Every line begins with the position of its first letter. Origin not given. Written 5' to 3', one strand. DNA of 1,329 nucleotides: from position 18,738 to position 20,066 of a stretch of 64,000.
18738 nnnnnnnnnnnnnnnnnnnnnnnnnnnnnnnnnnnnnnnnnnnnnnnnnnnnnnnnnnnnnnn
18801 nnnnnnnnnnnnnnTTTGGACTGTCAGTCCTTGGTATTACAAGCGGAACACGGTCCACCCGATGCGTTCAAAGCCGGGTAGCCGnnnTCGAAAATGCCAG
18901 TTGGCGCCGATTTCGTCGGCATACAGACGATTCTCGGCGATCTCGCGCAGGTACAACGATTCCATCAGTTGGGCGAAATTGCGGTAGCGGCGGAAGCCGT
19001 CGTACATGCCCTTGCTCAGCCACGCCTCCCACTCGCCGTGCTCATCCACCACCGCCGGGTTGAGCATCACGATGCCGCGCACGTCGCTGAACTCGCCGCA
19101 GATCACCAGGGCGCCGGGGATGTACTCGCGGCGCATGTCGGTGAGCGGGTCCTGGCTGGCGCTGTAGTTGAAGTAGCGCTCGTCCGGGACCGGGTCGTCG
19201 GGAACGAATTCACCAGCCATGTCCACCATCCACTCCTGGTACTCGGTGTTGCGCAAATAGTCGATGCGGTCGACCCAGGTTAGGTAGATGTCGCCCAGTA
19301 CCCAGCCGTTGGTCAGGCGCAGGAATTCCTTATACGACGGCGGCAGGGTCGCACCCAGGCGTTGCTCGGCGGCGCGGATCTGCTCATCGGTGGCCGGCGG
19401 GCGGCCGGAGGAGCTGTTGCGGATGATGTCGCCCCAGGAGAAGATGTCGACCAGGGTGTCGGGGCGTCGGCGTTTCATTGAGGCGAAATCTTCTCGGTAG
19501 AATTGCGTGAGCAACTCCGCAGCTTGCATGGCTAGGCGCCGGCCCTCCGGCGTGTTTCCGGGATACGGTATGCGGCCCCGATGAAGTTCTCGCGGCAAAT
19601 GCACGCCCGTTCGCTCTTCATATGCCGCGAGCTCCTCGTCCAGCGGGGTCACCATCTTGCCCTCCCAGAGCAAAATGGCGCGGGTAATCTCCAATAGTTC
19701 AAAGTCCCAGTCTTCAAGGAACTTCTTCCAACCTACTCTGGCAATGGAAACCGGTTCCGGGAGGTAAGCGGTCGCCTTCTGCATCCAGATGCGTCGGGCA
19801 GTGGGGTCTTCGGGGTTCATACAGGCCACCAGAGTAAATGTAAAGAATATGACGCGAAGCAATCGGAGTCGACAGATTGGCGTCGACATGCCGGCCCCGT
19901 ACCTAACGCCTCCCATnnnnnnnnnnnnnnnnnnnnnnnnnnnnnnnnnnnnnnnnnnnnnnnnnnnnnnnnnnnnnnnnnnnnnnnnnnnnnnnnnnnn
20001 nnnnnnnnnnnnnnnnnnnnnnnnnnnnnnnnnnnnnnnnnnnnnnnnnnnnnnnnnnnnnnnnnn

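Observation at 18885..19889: SUKH-1/SMI1-KNR4 immunity-like gene encodes a lipoprotein with a long N-terminal linker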

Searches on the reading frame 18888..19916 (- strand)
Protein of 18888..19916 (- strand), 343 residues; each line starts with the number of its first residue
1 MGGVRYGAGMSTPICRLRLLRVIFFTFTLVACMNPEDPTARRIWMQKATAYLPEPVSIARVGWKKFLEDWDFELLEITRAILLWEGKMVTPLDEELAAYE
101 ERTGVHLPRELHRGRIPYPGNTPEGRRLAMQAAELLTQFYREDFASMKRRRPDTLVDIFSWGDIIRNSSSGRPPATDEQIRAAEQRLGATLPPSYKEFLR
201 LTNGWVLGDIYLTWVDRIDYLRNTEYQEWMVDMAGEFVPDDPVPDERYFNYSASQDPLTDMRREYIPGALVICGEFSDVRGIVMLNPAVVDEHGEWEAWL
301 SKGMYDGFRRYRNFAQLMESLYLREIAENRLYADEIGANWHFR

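Call 3: search_protein_families(library=pfam, proteins=[window:18888-19889:-], max_evalue=0.1)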
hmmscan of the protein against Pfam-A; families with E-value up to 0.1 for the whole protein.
window:18888-19889:- (334 aa): 3 families
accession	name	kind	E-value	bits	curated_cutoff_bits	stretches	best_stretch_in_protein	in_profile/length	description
PF09346.15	SMI1_KNR4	-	1.2e-13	52.1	25.4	1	165-310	1-124/125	SMI1 / KNR4 family (SUKH-1)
PF14568.11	SUKH_6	-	6.1e-08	33.7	27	1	168-212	1-45/119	SMI1-KNR4 cell-wall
PF14567.11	SUKH_5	-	1.3e-07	31.9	27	1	165-203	21-59/142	SMI1-KNR4 cell-wall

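Call 4: search_protein_families(library=ncbifam, proteins=[window:18888-19889:-], max_evalue=0.1)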
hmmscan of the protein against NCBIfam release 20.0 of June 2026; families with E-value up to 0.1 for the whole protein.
window:18888-19889:- (334 aa): 1 family
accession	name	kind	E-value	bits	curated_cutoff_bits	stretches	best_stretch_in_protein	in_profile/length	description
NF038335.1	YPO0640_fam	subfamily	0.061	13.2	55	0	163-195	20-57/150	YrhA family protein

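Call 5: find_homologous_proteins(query=window:18888-19889:-, max_evalue=0.001)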
Query window:18888-19889:- (334 aa): 56 proteins with E <= 0.001 among 1126 candidates.
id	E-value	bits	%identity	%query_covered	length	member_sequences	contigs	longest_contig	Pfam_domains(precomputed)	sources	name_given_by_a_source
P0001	1.5e-229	779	100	100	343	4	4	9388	PF14567.12,PF09346.16,PF14568.12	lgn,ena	-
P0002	1.3e-89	319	49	90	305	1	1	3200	PF14567.12,PF09346.16,PF14568.12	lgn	-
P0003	5.5e-26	110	42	48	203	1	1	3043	PF09346.16,PF14568.12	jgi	jgi:hypothetical protein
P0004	1.6e-25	108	34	48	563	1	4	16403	PF14567.12,PF09346.16,PF14568.12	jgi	jgi:cell wall assembly regulator SMI1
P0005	6.0e-24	103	43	47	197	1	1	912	PF14567.12,PF09346.16,PF14568.12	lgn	-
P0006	1.0e-23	102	41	44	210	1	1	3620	PF09346.16,PF14568.12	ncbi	-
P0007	3.1e-23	101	37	59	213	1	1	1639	PF14567.12,PF09346.16,PF14568.12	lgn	-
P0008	5.0e-23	100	39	52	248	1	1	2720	PF09346.16,PF14568.12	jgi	jgi:hypothetical protein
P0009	5.1e-23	100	38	51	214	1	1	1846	PF09346.16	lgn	-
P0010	9.8e-23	99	43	46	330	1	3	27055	PF09346.16,PF14568.12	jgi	jgi:hypothetical protein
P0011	1.7e-22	98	42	45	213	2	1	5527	PF09346.16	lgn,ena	-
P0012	5.1e-22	97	40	48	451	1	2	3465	PF02985.29,PF09346.16,PF13646.13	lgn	-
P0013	7.2e-21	93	39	47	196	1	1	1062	PF09346.16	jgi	jgi:hypothetical protein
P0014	1.3e-20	92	33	56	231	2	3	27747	PF14567.12,PF09346.16,PF14568.12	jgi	jgi:hypothetical protein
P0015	2.8e-20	91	38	49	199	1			PF09346.16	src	-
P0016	3.0e-20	91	37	51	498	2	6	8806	PF09346.16,PF14568.12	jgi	jgi:hypothetical protein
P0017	3.4e-20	91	41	47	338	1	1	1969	PF09346.16,PF14568.12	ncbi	-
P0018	4.2e-20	90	37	47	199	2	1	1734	PF09346.16,PF14568.12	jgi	-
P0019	2.9e-19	88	38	56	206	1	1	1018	PF09346.16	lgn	-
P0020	7.2e-19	86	39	51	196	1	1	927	PF09346.16,PF14568.12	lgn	-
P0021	3.5e-18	84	39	46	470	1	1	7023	PF09346.16,PF14568.12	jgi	jgi:SMI1 / KNR4 family (SUKH-1)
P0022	2.5e-17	81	36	57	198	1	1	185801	PF09346.16,PF14568.12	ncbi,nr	ncbi:MAG: SMI1/KNR4 family protein [Anaerolineae bacterium]|nr:SMI1/KNR4 family protein [Anaerolinea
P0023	3.0e-17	81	40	47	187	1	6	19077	PF09346.16,PF14568.12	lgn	-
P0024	8.1e-17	80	38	48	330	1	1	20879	PF09346.16,PF14568.12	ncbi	-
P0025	2.5e-16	78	35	48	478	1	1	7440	PF02985.29,PF09346.16,PF13646.13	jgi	jgi:HEAT repeat protein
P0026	3.0e-16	78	37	46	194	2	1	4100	PF09346.16,PF14568.12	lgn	-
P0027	6.3e-16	77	38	44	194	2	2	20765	PF14567.12,PF09346.16,PF14568.12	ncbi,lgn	-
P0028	1.0e-15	76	36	48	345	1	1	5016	PF09346.16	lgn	-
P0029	1.2e-15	76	35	53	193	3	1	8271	PF09346.16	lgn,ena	-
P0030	1.4e-15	75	36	47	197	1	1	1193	PF09346.16,PF14568.12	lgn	-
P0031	2.1e-15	75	37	44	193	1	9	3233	PF09346.16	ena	-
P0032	2.7e-15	74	40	44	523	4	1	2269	PF09346.16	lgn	-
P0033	2.8e-15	74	36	54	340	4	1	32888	PF00514.30,PF02985.29,PF03130.23,PF09346.16,PF13513.13,PF13646.13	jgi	-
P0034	6.4e-15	73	37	46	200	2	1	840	PF14567.12,PF09346.16,PF14568.12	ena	-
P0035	6.9e-15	73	37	45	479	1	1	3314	PF09346.16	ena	-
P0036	9.8e-15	73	35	46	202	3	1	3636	PF09346.16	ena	-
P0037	1.0e-14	73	35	48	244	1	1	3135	PF14567.12,PF09346.16,PF14568.12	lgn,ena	-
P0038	2.2e-14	72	36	45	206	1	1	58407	PF09346.16,PF14568.12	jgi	jgi:hypothetical protein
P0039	3.0e-14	71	34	48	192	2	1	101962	PF09346.16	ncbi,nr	ncbi:cell wall assembly cell proliferation coordinating knr4 [Leptolyngbya sp. Heron Island J]|nr:ce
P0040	3.3e-14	71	35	48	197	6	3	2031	PF14567.12,PF09346.16,PF14568.12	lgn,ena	-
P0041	1.3e-13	69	35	52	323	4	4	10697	PF09346.16,PF14568.12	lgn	-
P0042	2.1e-13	68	30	64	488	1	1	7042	PF02985.29,PF03130.23,PF09346.16,PF13646.13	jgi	jgi:hypothetical protein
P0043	5.0e-13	67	39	47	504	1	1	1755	PF09346.16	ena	-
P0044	5.1e-13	67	38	45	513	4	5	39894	PF09346.16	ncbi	-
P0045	8.2e-13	66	31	45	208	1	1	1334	PF09346.16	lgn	-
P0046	9.7e-13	66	35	45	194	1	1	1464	PF14567.12,PF09346.16,PF14568.12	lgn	-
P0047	1.7e-12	65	37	46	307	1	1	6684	PF09346.16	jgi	jgi:hypothetical protein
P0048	2.0e-12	65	38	47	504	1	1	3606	PF09346.16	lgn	-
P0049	3.0e-12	64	33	46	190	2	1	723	PF09346.16,PF14568.12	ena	-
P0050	9.6e-12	63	34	50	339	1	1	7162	PF09346.16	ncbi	ncbi:MAG: SMI1/KNR4 family protein [Kibdelosporangium sp.]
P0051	1.4e-11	62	34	47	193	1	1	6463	PF09346.16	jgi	jgi:hypothetical protein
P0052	1.5e-11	62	34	44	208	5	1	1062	PF09346.16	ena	-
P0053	4.4e-11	61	36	50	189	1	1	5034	PF09346.16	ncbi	-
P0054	6.0e-11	60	33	46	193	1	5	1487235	PF09346.16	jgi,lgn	jgi:hypothetical protein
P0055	2.0e-9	55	34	45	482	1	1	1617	PF09346.16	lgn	-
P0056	2.3e-8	52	34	46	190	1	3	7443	PF09346.16,PF14568.12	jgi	jgi:hypothetical protein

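Call 7: find_encoding_contigs(protein=P0002, flank=10000)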
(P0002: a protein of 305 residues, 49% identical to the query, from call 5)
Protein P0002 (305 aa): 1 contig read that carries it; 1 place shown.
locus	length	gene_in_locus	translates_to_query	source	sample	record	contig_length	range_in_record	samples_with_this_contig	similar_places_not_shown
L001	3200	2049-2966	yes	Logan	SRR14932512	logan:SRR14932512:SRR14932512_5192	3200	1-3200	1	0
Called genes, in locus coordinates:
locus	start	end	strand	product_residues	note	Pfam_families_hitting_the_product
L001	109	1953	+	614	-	PF14040:DNase_NucA_NucB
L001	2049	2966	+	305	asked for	PF14567:SUKH_5 (faint), PF09346:SMI1_KNR4, PF14568:SUKH_6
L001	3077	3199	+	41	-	?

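Call 8: find_encoding_contigs(protein=P0001, flank=10000)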
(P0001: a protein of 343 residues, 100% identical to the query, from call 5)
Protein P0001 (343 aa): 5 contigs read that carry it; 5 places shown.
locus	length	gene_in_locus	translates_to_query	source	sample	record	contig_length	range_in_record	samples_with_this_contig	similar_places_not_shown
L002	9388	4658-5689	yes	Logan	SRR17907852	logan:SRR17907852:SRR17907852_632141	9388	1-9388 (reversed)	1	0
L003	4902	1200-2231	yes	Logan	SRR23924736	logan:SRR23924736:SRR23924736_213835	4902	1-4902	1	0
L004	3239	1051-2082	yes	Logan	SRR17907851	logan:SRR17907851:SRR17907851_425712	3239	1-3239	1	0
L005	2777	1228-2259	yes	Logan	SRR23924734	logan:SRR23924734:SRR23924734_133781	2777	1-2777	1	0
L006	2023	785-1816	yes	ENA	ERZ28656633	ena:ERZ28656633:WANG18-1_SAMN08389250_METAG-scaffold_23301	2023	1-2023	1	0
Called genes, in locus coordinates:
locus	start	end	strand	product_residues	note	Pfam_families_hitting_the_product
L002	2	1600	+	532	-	?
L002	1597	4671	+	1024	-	PF01841:Transglut_core, PF14040:DNase_NucA_NucB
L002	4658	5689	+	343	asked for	PF14567:SUKH_5 (faint), PF09346:SMI1_KNR4, PF14568:SUKH_6 (weak)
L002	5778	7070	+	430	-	-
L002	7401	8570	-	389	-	PF04389:Peptidase_M28 (weak), PF01546:Peptidase_M20, PF07687:M20_dimer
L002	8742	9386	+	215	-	?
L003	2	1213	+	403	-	?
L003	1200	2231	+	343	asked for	PF14567:SUKH_5 (faint), PF09346:SMI1_KNR4, PF14568:SUKH_6 (weak)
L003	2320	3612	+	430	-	-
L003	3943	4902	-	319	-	?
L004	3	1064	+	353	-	?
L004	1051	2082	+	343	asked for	PF14567:SUKH_5 (faint), PF09346:SMI1_KNR4, PF14568:SUKH_6 (weak)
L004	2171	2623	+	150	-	-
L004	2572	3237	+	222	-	?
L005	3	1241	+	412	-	?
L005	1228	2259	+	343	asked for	PF14567:SUKH_5 (faint), PF09346:SMI1_KNR4, PF14568:SUKH_6 (weak)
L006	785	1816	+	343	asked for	PF14567:SUKH_5 (faint), PF09346:SMI1_KNR4, PF14568:SUKH_6 (weak)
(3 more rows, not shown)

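Call 15: find_related_loci(query=A2, collection=genome_contigs, flank=6000)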
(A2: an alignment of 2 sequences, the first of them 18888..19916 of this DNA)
Query A2 (343 aa) in genome_contigs; peptide patterns used: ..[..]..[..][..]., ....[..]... (x = any residue, [..] = any of these).
64 stretches matched a pattern, but none encodes a relative of the query by tblastn (E <= 1e-3).

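Call 16: find_related_loci(query=A2, collection=metagenome_contigs, flank=6000)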
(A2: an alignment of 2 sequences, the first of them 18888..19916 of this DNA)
Query A2 (343 aa) in metagenome_contigs; peptide patterns used: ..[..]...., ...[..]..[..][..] (x = any residue, [..] = any of these).
600 stretches matched a pattern, but none encodes a relative of the query by tblastn (E <= 1e-3).

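Call 25: search_protein_representatives(protein=window:18888-19916:-)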
Query: 343 residues. Proteins with E-value up to 0.001 (for the whole library): 1055; up to 1e-10: 450; up to 1e-30: 7. The best 150 are listed.
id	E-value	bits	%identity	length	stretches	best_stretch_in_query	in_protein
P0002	4.4e-90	318.8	49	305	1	43-342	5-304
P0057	7.8e-55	202.9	42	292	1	44-332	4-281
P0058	4.4e-52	193.8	38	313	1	32-328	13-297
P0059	3.3e-41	158.1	35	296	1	50-341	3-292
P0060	6.3e-39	150.6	36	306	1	41-341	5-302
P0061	1.2e-33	133.1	42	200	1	43-240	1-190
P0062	1.1e-31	126.7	35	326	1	50-328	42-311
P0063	3.4e-29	118.5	30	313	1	47-331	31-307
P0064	1.0e-27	113.6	44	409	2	162-324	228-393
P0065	9.7e-27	110.5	43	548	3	171-323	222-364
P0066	1.0e-26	110.4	42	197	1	173-330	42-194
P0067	2.2e-26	109.3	42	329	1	166-323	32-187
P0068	3.1e-26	108.8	26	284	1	48-332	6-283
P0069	7.6e-26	107.5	32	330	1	53-321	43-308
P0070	8.9e-25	104.0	39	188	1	160-327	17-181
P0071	1.0e-24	103.8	29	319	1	44-338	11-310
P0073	3.5e-24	102.1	29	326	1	42-327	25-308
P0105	7.0e-21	91.2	38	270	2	166-326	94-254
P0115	3.6e-20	88.9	37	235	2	161-326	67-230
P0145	4.6e-19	85.2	41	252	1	176-327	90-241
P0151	6.0e-19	84.8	39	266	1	164-324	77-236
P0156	7.3e-19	84.5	38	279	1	165-328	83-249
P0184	7.7e-18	81.2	36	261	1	163-327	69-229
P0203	2.4e-17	79.6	33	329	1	50-229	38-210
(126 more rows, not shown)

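Call 28: find_encoding_contigs(protein=P0203, flank=6000, max_places=3)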
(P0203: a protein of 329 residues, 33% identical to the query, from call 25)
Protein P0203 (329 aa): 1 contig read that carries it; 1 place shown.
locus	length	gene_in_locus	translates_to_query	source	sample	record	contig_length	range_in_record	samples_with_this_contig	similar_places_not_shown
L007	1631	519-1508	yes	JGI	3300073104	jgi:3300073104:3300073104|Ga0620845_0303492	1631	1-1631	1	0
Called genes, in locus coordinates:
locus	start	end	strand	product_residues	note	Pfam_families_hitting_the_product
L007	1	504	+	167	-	?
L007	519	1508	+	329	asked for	PF14567:SUKH_5 (faint), PF09346:SMI1_KNR4, PF14568:SUKH_6 (weak)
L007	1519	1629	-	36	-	?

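Call 33: find_related_loci(query=A4, collection=metagenome_contigs, flank=5000)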
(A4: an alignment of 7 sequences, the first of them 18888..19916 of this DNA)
Query A4 (343 aa) in metagenome_contigs; peptide patterns used: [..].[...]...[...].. (x = any residue, [..] = any of these).
264 stretches matched a pattern; 45 encode a relative of the query (tblastn E <= 1e-3); 45 distinct loci.
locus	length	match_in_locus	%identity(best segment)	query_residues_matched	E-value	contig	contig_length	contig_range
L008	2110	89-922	41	44-332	3e-60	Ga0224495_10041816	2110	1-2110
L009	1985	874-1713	29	41-322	3e-27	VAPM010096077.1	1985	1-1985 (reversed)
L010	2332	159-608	37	171-322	2e-22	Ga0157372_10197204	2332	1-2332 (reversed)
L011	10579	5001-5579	34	126-318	4e-21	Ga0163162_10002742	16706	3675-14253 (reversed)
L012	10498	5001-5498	35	171-335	7e-21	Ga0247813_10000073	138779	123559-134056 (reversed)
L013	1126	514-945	42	171-318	3e-21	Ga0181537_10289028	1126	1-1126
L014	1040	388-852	36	171-327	8e-21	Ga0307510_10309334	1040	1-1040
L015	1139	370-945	34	130-327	2e-20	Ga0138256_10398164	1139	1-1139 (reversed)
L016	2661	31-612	31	124-321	8e-20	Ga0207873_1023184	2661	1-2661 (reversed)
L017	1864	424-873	36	171-322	8e-20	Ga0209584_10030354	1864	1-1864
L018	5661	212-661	37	171-322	2e-19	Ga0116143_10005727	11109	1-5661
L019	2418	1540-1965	38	171-318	4e-19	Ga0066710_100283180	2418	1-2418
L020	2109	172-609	33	171-318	9e-18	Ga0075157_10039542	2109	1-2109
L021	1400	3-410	37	185-322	1e-17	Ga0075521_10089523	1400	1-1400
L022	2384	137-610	33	164-326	2e-17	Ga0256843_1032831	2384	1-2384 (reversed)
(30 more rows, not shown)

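Call 40: find_encoding_contigs(protein=P0058, flank=6000, max_places=2)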
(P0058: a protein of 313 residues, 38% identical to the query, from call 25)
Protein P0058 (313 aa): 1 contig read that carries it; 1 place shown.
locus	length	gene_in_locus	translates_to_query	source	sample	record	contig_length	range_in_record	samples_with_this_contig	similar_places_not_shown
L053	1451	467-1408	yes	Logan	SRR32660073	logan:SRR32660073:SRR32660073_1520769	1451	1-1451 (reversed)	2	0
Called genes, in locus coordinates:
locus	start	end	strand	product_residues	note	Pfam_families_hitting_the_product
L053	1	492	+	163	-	?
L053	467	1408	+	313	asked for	PF14567:SUKH_5 (faint), PF09346:SMI1_KNR4 (weak), PF14568:SUKH_6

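Call 41: find_encoding_contigs(protein=P0059, flank=6000, max_places=2)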
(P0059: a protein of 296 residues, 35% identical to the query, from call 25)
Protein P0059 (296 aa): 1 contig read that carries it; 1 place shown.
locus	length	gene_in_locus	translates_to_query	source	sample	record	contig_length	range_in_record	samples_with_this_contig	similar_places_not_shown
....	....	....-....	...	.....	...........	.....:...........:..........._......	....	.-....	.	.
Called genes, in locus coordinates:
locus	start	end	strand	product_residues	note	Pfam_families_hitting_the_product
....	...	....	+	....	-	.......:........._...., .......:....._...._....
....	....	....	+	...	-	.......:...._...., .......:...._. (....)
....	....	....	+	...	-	-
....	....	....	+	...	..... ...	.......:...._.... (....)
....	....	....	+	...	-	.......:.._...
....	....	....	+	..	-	-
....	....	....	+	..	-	-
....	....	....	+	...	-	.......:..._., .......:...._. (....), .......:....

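Call 42: find_encoding_contigs(protein=P0060, flank=6000, max_places=2)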
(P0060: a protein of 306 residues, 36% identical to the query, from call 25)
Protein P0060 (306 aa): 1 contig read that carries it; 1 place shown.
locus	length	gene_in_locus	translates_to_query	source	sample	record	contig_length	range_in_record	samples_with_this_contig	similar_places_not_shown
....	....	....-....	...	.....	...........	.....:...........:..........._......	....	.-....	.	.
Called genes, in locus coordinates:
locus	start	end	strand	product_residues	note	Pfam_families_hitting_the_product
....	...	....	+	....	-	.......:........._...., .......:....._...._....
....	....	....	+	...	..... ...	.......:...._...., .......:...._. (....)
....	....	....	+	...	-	-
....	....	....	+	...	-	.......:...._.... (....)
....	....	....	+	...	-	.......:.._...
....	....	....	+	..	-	-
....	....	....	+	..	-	-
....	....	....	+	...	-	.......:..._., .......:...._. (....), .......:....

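Call 46: find_encoding_contigs(protein=P0184, flank=6000, max_places=2)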
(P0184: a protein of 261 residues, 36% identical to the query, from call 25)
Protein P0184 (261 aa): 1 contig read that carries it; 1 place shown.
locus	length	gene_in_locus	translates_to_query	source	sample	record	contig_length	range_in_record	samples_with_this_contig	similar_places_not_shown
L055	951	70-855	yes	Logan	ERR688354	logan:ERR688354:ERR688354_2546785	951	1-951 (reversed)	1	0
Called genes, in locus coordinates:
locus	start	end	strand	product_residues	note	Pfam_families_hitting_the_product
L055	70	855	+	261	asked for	PF14567:SUKH_5 (faint), PF09346:SMI1_KNR4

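Call 47: find_encoding_contigs(protein=P0151, flank=6000, max_places=2)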
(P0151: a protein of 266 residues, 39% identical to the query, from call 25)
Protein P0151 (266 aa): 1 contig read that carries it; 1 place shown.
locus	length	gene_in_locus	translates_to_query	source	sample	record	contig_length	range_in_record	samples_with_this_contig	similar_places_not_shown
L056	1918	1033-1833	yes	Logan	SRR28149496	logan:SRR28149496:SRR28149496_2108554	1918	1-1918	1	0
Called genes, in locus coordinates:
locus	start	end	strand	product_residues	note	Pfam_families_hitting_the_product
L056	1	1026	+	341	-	?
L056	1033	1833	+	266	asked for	PF09346:SMI1_KNR4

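Call 48: find_encoding_contigs(protein=P0105, flank=6000, max_places=2)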
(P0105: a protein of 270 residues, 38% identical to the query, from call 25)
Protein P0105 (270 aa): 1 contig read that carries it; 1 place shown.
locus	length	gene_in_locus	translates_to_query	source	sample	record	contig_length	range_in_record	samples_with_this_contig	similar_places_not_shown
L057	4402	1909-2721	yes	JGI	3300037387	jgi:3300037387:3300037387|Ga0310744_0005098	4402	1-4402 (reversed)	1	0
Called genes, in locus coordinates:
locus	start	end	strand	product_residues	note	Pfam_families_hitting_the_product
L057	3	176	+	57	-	?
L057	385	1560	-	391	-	PF00990:GGDEF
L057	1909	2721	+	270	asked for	PF09346:SMI1_KNR4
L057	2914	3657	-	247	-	PF03695:UPF0149, PF02810:SEC-C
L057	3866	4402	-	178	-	?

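Call 49: find_encoding_contigs(protein=P0115, flank=6000, max_places=2)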
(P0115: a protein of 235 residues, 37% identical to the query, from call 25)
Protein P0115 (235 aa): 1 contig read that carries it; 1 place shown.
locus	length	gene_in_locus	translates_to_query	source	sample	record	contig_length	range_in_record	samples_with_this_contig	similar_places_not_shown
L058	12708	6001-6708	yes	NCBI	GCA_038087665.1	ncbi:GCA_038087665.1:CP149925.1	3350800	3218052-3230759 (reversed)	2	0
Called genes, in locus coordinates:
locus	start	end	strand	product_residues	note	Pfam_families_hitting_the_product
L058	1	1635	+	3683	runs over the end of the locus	PF05345:He_PIG, PF05345:He_PIG, PF05593:RHS_repeat, PF25023:TEN_YD-shell, PF05593:RHS_repeat, PF25023:TEN_YD-shell, PF25023:TEN_YD-shell, PF07591:PT-HINT, +15 more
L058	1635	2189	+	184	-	-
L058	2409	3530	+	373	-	PF01609:DDE_Tnp_1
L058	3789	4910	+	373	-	PF01609:DDE_Tnp_1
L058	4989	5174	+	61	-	-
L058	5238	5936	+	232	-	PF01797:Y1_Tnp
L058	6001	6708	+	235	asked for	PF09346:SMI1_KNR4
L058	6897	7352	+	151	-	-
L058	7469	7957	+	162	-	-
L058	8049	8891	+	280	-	PF12799:LRR_4 (faint), PF23952:LRR_EndoS (weak)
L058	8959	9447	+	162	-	-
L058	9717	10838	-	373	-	PF01609:DDE_Tnp_1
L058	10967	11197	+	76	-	-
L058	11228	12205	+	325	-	-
